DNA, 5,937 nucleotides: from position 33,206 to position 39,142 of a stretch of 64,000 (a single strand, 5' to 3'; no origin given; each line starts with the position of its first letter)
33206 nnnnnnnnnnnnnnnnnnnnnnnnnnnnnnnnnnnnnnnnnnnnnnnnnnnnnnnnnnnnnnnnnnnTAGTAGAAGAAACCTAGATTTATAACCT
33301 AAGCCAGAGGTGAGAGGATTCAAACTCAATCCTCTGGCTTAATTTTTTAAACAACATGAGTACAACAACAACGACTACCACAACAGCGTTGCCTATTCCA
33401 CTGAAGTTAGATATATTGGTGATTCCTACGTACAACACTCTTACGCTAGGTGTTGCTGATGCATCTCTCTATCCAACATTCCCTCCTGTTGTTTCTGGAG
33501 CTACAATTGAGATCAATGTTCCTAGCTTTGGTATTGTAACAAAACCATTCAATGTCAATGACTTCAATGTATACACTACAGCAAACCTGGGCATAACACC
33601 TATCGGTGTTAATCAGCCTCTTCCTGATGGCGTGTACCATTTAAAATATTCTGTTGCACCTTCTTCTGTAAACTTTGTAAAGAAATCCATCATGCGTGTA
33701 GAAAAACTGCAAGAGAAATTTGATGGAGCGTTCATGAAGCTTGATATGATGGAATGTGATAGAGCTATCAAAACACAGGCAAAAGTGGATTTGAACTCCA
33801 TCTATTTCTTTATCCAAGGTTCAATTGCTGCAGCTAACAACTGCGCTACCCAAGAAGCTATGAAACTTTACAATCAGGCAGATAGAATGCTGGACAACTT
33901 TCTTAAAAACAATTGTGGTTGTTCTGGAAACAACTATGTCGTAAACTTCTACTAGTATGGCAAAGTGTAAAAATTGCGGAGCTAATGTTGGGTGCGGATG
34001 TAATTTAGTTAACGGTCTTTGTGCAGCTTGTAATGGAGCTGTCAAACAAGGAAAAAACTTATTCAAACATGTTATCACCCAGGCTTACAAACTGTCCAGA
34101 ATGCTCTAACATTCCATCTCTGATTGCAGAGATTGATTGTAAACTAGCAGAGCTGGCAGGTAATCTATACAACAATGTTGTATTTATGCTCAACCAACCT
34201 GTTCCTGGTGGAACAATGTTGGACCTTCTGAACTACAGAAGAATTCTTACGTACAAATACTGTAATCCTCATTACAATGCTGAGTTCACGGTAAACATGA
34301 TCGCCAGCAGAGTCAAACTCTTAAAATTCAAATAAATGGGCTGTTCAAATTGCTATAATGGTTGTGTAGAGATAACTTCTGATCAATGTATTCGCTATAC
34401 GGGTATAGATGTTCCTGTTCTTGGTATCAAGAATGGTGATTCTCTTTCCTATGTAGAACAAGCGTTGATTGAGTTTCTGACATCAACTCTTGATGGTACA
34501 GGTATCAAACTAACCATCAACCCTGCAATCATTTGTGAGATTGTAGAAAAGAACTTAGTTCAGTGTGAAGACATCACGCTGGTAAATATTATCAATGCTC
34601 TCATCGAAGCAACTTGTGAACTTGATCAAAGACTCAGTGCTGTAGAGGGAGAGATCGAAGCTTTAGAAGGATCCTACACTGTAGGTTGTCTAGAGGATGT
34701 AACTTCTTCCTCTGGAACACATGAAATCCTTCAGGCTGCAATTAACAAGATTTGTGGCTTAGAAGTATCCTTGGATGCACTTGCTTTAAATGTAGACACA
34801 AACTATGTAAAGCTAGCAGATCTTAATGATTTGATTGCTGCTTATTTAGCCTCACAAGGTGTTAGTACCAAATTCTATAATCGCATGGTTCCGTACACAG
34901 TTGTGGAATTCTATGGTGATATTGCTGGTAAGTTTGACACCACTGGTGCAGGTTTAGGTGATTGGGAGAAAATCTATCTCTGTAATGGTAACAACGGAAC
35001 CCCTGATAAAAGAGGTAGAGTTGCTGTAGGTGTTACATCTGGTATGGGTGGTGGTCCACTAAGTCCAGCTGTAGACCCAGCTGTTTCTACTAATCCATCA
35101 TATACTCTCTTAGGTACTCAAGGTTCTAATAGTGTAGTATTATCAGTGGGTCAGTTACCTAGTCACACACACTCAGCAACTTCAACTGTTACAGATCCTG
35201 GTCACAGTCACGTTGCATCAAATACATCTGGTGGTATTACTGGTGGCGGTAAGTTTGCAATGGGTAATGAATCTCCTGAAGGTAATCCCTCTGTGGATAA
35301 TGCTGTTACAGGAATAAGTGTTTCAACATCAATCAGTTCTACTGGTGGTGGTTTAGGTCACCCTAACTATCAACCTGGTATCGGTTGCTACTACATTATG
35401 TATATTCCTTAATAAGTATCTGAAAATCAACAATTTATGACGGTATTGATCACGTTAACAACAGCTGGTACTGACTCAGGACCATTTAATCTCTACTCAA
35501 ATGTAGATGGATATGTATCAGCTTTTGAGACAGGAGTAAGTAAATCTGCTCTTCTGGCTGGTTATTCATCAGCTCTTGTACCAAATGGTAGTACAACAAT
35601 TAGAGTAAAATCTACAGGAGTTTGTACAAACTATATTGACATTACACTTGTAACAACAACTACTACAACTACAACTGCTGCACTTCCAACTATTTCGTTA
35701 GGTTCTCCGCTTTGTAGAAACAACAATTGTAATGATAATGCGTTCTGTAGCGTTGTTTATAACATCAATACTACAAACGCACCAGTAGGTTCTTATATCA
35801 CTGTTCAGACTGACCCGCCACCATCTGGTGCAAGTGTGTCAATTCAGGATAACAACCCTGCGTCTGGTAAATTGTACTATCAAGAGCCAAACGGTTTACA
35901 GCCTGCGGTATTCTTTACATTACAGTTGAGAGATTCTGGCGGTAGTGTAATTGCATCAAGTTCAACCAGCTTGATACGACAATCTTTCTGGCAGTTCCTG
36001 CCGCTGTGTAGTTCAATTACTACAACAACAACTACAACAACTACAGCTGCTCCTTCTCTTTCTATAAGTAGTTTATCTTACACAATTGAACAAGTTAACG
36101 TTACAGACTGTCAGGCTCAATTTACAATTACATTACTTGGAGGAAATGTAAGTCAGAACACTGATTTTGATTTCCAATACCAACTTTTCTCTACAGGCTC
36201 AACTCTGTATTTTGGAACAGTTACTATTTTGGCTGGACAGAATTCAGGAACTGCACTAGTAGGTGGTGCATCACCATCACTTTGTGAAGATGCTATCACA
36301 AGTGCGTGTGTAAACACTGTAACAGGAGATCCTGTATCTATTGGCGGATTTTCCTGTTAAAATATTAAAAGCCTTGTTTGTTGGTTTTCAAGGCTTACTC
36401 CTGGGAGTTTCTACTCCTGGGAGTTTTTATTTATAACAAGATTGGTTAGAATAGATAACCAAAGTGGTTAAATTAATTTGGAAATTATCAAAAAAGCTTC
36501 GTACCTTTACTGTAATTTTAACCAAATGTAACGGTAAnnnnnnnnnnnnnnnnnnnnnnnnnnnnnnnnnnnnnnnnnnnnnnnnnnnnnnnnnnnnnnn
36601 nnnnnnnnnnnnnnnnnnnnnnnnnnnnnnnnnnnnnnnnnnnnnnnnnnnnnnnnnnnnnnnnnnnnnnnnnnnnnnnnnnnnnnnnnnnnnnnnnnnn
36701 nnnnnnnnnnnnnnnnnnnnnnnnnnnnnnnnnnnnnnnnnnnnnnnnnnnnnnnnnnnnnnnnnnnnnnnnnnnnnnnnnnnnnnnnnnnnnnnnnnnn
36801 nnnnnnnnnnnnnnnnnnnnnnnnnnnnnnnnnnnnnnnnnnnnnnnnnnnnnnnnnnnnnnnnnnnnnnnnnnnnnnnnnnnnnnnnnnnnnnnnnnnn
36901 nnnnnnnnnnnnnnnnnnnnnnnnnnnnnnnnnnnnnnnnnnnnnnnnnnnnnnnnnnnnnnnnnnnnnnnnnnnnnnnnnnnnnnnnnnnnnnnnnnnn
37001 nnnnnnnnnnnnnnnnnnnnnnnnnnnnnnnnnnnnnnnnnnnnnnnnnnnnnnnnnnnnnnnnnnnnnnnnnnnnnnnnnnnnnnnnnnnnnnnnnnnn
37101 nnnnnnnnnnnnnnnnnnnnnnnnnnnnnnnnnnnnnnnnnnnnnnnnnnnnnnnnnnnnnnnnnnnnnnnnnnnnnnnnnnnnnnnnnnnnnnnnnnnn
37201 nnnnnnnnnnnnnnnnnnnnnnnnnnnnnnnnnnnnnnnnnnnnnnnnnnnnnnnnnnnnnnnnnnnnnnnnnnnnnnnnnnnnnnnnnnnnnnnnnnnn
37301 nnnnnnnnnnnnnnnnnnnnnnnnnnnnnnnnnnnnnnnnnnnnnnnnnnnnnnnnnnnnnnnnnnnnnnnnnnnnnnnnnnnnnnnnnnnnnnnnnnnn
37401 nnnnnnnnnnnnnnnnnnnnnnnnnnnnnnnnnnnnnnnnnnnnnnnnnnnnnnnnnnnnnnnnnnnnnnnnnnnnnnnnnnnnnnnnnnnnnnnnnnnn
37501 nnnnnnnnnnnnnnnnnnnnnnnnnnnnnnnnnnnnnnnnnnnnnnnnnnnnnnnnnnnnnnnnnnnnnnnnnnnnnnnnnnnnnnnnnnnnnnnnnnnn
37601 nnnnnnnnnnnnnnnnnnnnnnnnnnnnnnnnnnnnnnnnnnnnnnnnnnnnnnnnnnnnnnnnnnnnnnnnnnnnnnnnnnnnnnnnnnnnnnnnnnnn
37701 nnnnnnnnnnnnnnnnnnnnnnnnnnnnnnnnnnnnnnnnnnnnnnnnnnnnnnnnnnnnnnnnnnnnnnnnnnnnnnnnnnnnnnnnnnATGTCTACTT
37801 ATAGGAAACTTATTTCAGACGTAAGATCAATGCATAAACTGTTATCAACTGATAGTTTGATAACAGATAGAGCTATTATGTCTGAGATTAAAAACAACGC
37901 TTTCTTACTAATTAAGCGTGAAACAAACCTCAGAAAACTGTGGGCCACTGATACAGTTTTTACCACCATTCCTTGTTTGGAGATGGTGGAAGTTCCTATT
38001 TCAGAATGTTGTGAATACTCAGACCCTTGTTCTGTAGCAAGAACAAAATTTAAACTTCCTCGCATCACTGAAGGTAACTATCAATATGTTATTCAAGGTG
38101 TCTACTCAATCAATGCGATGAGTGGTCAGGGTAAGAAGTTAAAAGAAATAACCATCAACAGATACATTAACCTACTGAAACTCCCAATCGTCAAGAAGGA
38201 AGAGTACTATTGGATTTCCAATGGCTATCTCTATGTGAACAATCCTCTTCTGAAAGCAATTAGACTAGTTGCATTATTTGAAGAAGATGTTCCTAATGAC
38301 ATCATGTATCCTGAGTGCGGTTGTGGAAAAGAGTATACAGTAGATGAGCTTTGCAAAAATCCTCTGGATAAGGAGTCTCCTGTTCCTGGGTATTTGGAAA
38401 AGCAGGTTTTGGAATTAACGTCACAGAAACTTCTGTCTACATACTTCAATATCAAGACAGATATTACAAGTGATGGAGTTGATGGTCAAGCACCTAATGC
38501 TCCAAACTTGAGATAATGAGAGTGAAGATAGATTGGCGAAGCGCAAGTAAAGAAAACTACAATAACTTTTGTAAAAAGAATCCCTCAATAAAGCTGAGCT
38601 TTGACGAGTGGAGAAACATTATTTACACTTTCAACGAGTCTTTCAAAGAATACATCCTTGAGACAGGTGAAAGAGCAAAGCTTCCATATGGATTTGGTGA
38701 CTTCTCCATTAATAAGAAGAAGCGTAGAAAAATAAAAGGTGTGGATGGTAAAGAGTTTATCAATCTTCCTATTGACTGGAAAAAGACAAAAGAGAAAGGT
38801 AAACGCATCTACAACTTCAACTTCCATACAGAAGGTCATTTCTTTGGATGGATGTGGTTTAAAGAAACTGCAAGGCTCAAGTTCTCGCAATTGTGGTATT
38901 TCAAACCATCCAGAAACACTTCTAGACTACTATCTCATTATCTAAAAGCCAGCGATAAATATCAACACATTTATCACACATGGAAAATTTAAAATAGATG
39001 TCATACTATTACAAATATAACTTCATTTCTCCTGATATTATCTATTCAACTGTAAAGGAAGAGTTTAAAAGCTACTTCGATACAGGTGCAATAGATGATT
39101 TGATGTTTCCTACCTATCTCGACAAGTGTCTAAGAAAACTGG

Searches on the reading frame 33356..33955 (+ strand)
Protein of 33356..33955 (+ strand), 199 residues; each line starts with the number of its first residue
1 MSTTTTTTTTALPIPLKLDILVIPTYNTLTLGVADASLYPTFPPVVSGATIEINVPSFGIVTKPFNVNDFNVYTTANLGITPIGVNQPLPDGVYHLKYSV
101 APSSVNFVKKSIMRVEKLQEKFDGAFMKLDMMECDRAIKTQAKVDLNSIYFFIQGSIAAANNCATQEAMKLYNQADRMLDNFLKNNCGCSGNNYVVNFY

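Call 30: search_protein_families(library=phrogs, proteins=[window:33356-33955:+], max_evalue=0.00001)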
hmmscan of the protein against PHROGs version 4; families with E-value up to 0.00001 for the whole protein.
window:33356-33955:+ (199 aa): 1 family
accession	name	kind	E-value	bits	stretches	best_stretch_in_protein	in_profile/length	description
phrog_31752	-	head and packaging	3.5e-11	44.1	1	24-183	14-168/171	virion structural protein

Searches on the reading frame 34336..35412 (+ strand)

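Call 29: search_protein_families(library=phrogs, proteins=[window:34336-35412:+], max_evalue=0.00001)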
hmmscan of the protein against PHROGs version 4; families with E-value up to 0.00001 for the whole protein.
window:34336-35412:+ (358 aa): 2 families
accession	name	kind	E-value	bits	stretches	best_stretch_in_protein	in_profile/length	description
phrog_8763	-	tail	2e-23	83.6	1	212-356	605-747/1024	tail protein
phrog_8469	-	tail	3.5e-11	44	1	214-356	149-300/303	tail fiber protein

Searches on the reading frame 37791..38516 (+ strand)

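Call 30: search_protein_families(library=phrogs, proteins=[window:37791-38516:+], max_evalue=0.00001)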
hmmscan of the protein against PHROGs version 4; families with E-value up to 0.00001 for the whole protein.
window:37791-38516:+ (241 aa): 1 family
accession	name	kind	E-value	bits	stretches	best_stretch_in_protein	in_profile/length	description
phrog_9863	-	head and packaging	7.1e-20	72.6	1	1-230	1-229/236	virion structural protein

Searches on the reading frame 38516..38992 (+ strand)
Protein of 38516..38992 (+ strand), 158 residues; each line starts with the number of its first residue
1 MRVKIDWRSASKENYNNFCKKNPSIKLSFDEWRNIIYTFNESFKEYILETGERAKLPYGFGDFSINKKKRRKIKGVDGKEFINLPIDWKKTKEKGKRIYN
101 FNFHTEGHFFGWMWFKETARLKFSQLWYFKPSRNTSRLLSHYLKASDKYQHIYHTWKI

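Call 30: search_protein_families(library=phrogs, proteins=[window:38516-38992:+], max_evalue=0.00001)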
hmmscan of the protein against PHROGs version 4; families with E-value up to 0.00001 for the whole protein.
window:38516-38992:+ (158 aa): 1 family
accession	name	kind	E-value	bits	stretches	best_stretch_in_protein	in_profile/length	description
phrog_12177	-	unknown function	4.9e-16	60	1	10-150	14-161/164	-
